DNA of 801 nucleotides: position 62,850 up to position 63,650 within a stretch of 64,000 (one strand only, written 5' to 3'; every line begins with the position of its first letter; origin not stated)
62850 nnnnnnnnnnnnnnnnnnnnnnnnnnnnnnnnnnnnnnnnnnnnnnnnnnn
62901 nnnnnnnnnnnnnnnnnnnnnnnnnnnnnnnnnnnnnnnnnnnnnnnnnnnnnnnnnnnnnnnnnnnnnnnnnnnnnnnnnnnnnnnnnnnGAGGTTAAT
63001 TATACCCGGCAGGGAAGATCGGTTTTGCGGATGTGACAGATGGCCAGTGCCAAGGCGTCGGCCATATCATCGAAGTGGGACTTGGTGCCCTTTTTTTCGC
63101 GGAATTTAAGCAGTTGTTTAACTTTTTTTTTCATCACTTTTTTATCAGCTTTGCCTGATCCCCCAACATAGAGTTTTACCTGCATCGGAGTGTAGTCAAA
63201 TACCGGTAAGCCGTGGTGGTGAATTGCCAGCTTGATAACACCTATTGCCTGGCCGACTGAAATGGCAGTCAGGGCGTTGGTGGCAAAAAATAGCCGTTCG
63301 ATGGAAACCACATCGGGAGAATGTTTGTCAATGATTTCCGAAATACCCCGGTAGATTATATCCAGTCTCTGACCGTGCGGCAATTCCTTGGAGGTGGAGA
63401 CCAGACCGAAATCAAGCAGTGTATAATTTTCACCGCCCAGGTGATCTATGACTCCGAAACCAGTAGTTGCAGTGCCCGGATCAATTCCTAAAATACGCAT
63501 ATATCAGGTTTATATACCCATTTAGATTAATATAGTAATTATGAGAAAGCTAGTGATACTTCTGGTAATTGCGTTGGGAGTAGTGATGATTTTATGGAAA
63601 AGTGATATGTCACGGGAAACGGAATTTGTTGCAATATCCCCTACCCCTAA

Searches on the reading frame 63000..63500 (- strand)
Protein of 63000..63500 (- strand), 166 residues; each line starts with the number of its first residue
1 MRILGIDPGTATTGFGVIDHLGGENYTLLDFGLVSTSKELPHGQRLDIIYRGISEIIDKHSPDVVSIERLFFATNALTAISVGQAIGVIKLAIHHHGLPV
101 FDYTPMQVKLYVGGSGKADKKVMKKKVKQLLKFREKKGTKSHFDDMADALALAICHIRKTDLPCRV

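Call 64: find_encoding_contigs(protein=window:63000-63500:-, flank=10000, max_places=1)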
Protein window:63000-63500:- (166 aa): 23 contigs read that carry it; 1 place shown.
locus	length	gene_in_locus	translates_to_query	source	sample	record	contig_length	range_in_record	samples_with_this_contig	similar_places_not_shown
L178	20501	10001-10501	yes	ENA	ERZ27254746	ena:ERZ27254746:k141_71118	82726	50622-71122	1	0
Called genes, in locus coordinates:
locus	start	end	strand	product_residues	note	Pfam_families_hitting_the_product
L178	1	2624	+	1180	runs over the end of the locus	PF02811:PHP, PF07733:DNA_pol3_alpha, PF17657:DNA_pol3_finger, PF14579:HHH_6, PF01336:tRNA_anti-codon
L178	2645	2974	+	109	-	PF01245:Ribosomal_L19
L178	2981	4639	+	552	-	-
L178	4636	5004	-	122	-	PF07883:Cupin_2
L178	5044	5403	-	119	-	PF06262:Zincin_1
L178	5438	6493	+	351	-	PF00723:Glyco_hydro_15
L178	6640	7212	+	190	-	-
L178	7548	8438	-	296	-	PF00535:Glycos_transf_2 (weak), PF13641:Glyco_tranf_2_3 (weak)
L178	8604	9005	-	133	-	-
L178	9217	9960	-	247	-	PF09992:NAGPA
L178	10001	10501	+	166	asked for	PF02075:RuvC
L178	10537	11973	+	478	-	PF02643:DUF192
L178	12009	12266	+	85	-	-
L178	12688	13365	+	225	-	-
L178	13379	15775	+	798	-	PF02878:PGM_PMM_I, PF02879:PGM_PMM_II, PF02880:PGM_PMM_III, PF01380:SIS (weak), PF10432:bact-PGI_C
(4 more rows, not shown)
